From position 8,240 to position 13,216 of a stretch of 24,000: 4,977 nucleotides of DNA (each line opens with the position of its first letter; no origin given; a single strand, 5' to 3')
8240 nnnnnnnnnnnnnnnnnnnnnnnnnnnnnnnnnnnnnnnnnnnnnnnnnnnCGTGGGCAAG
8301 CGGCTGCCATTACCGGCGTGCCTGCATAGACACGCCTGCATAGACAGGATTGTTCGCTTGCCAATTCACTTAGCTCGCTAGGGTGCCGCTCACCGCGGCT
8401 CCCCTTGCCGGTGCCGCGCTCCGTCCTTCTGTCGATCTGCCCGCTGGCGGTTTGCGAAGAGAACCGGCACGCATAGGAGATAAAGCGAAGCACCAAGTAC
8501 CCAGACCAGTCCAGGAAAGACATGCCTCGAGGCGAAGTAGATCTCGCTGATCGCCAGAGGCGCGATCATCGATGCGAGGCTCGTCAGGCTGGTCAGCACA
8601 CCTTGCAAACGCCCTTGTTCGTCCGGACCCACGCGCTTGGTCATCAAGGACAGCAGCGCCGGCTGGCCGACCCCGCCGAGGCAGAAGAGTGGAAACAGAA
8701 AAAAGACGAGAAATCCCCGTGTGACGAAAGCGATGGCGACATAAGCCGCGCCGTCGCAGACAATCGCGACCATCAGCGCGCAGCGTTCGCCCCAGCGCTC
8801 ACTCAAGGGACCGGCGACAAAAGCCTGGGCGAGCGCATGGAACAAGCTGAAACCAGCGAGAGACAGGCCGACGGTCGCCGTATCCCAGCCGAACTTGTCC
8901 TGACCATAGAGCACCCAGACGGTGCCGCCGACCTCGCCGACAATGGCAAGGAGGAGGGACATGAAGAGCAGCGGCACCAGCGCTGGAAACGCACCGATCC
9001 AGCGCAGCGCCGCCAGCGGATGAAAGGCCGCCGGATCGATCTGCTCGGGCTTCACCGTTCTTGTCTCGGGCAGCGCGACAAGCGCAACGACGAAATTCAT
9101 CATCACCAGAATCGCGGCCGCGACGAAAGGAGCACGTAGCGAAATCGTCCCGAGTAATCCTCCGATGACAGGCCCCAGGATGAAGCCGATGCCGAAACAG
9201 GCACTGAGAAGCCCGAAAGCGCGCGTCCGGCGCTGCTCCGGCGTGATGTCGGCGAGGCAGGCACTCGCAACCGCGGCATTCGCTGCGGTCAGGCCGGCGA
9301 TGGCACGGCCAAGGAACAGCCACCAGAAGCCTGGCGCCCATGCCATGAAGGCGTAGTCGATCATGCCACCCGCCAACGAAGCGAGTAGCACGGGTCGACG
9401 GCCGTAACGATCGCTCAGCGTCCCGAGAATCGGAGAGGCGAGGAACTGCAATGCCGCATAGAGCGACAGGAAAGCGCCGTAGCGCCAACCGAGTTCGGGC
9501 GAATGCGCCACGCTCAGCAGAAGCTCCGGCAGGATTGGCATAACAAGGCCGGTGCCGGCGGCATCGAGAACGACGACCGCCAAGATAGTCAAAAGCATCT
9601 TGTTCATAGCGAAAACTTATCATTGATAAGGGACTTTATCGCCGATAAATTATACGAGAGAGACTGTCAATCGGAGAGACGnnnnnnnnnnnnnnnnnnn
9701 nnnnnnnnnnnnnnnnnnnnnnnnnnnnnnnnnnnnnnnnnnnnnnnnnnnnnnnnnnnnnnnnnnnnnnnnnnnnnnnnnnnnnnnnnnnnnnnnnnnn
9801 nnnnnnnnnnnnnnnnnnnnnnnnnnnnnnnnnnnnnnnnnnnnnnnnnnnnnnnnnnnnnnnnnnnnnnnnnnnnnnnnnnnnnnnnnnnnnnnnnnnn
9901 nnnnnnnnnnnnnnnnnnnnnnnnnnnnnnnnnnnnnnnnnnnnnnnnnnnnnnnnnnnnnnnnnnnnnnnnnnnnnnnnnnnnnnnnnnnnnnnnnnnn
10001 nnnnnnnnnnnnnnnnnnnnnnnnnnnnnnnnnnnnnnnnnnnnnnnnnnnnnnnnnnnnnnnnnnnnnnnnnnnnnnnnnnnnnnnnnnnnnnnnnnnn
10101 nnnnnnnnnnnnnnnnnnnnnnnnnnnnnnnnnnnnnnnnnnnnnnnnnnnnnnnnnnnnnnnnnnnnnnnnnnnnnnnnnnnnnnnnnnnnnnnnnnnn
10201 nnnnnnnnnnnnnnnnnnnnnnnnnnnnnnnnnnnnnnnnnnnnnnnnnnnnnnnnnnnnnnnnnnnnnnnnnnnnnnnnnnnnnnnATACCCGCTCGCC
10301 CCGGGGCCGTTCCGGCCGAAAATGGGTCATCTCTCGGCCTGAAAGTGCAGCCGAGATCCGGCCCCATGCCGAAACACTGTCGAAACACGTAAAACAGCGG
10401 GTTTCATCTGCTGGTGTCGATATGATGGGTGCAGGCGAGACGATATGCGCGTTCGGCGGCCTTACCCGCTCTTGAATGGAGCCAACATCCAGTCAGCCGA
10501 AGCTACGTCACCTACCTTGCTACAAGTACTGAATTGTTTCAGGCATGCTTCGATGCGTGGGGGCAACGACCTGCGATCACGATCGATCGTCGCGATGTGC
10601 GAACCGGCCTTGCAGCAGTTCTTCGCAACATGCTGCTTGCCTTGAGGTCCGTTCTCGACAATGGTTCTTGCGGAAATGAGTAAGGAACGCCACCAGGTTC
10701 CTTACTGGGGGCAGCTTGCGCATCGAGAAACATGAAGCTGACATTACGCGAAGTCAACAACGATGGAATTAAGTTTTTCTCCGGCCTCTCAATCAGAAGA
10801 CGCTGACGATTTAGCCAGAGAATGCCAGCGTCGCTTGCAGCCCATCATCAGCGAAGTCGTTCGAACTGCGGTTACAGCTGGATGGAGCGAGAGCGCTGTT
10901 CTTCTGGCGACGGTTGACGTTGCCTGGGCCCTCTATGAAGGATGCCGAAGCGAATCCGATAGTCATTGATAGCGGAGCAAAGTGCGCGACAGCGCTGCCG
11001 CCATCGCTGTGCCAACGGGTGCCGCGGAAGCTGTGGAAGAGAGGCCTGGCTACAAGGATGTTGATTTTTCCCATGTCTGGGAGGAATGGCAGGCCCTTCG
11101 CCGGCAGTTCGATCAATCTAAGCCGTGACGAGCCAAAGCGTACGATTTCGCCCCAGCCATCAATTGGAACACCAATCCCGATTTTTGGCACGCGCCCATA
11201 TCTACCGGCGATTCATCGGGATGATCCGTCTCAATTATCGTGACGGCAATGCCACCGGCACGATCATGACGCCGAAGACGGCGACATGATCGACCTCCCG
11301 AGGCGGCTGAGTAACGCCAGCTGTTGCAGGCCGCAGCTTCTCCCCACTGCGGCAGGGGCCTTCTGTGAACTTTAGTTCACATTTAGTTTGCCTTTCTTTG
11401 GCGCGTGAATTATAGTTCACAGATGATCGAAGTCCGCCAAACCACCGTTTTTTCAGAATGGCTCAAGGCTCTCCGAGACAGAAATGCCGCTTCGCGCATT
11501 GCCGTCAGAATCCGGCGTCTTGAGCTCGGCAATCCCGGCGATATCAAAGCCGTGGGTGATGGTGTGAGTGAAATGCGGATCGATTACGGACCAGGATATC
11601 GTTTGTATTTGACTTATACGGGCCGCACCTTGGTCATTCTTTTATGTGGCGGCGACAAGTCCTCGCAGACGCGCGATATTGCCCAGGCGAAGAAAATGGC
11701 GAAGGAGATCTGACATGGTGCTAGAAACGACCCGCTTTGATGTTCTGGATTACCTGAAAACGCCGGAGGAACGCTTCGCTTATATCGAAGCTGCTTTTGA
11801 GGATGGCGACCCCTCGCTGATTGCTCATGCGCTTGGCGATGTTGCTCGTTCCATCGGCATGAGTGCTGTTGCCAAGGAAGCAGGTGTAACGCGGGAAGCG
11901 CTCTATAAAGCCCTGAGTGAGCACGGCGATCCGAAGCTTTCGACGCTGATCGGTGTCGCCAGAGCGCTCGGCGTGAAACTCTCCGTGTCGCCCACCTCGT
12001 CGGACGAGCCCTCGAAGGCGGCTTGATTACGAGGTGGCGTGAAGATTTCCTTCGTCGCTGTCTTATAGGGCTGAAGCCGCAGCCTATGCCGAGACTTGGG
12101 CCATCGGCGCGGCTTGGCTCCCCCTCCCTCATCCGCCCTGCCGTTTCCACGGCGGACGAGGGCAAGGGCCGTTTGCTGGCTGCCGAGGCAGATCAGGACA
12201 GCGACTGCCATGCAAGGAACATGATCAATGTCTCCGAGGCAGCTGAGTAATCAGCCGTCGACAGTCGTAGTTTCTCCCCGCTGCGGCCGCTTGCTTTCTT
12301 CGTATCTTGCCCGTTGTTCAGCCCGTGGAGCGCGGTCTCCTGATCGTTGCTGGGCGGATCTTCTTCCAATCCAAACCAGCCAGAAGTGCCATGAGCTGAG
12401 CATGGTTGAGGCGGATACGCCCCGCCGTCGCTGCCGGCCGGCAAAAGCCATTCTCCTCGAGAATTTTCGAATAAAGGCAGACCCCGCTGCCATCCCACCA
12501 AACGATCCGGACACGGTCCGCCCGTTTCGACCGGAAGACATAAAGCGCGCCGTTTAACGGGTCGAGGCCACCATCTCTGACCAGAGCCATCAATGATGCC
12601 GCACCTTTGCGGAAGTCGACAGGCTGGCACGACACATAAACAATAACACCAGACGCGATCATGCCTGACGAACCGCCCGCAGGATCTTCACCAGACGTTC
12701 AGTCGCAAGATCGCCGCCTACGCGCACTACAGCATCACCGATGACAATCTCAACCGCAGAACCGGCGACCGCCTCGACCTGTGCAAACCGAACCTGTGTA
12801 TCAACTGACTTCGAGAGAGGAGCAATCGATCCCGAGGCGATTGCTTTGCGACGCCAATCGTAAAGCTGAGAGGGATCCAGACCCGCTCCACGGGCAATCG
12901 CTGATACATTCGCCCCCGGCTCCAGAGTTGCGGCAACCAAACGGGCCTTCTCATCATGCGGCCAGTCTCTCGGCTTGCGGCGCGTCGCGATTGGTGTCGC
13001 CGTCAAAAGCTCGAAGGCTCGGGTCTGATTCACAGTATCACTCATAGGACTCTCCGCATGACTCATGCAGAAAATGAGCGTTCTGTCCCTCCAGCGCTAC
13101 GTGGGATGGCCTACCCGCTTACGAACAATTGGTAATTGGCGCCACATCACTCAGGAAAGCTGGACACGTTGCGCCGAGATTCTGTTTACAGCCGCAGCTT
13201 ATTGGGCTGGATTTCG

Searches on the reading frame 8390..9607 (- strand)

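Call 38: search_protein_families(library=pfam, proteins=[window:8390-9607:-], max_evalue=0.001)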
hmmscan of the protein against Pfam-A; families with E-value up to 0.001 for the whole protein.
window:8390-9607:- (405 aa): 3 families
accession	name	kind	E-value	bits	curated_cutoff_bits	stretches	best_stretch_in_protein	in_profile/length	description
PF07690.21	MFS_1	-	2.4e-60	204.7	33.4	2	10-350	3-347/347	Major Facilitator Superfamily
PF00083.30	Sugar_tr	-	4.9e-13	49.2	22.3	1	41-182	46-194/452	Sugar (and other) transporter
PF12832.13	MFS_1_like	-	3e-10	40.1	25.2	1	44-342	37-346/373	MFS_1 like family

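Call 50: search_protein_families(library=ncbifam, proteins=[window:8390-9607:-], max_evalue=0.001)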
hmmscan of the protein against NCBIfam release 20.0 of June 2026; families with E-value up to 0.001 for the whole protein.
window:8390-9607:- (405 aa): 56 families (the best 25 are shown)
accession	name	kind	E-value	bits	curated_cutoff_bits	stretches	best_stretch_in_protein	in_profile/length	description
NF012174.0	tet_MFS_A_B_C_D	equivalog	2.7e-138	460.9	475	1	2-382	1-381/382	Tet(A)/Tet(B)/Tet(C) family tetracycline efflux MFS transporter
NF045486.1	tet_MFS_30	exception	5.5e-129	430.8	730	1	1-388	1-388/392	tetracycline efflux MFS transporter Tet(30)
NF012191.0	tet_MFS_C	exception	5.7e-116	387.7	850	1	2-384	4-386/396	tetracycline efflux MFS transporter Tet(C)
NF012193.0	tet_MFS_A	exception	7.2e-116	387.4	840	1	2-383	3-384/394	tetracycline efflux MFS transporter Tet(A)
NF012192.0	tet_MFS_G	exception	5.7e-107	358.1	800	1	7-383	7-383/391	tetracycline efflux MFS transporter Tet(G)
NF045488.1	tet_MFS_62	exception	9.3e-104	347.6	775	1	2-383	1-382/385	tetracycline efflux MFS transporter Tet(62)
NF012187.0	tet_MFS_E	exception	3.6e-92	309.5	820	1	1-383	1-384/405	tetracycline efflux MFS transporter Tet(E)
NF012207.0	tet_MFS_H_J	exception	1.4e-91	307.4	700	1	1-384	1-386/392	Tet(H)/Tet(J) family tetracycline efflux MFS transporter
NF012188.1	tet_MFS_Y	exception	8.9e-91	304.8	820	1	1-384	1-383/391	tetracycline efflux MFS transporter Tet(Y)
NF012194.0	tet_MFS_J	exception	1.5e-88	297.4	870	1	1-377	1-378/398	tetracycline efflux MFS transporter Tet(J)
NF012195.0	tet_MFS_H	exception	1.5e-87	294.2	840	1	1-387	1-389/392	tetracycline efflux MFS transporter Tet(H)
NF012190.1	tet_MFS_B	exception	3.2e-87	293.1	850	1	6-384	6-382/400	tetracycline efflux MFS transporter Tet(B)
NF012186.0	tet_MFS_D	exception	2.3e-79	267.3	775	1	1-388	1-386/394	tetracycline efflux MFS transporter Tet(D)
NF045684.1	tet_MFS_65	exception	5.5e-79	266.1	800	1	9-382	2-374/383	tetracycline efflux MFS transporter Tet(65)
NF012177.1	tet_MFS_42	exception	2.5e-38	132.4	850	1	10-383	4-382/411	tetracycline efflux MFS transporter Tet(42)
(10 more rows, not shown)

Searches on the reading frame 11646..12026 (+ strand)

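Call 47: search_protein_families(library=pfam, proteins=[window:11646-12026:+], max_evalue=0.01)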
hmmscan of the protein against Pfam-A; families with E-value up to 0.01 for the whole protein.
window:11646-12026:+ (126 aa): 3 families
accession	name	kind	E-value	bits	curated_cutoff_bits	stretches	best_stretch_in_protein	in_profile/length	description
PF21716.3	dnstrm_HI1420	-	1.5e-24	86.1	27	1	27-115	1-89/90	Probable addiction module antidote protein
PF01381.28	HTH_3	-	3.3e-06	27.5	23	1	72-113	10-53/55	Helix-turn-helix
PF00440.29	TetR_N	-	0.0097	16.1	24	0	71-88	18-35/47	Bacterial regulatory proteins, tetR family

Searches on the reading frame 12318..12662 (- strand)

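Call 47: search_protein_families(library=pfam, proteins=[window:12318-12662:-], max_evalue=0.01)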
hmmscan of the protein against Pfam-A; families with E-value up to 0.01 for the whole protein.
window:12318-12662:- (114 aa): 1 family
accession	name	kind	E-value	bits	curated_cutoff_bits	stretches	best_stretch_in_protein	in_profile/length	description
PF05717.18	TnpB_IS66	-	1.2e-30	105.8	26.6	1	8-103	3-100/101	IS66 Orf2 like protein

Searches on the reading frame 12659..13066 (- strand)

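Call 38: search_protein_families(library=pfam, proteins=[window:12659-13066:-], max_evalue=0.001)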
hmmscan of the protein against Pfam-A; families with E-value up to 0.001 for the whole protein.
window:12659-13066:- (135 aa): 2 families
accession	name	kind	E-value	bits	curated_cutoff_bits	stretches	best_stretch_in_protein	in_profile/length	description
PF01527.26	HTH_Tnp_1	-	7e-12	45.8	24.1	1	30-96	2-69/75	Transposase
PF13518.12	HTH_28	-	0.00025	21.5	25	1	39-79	1-40/52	Helix-turn-helix domain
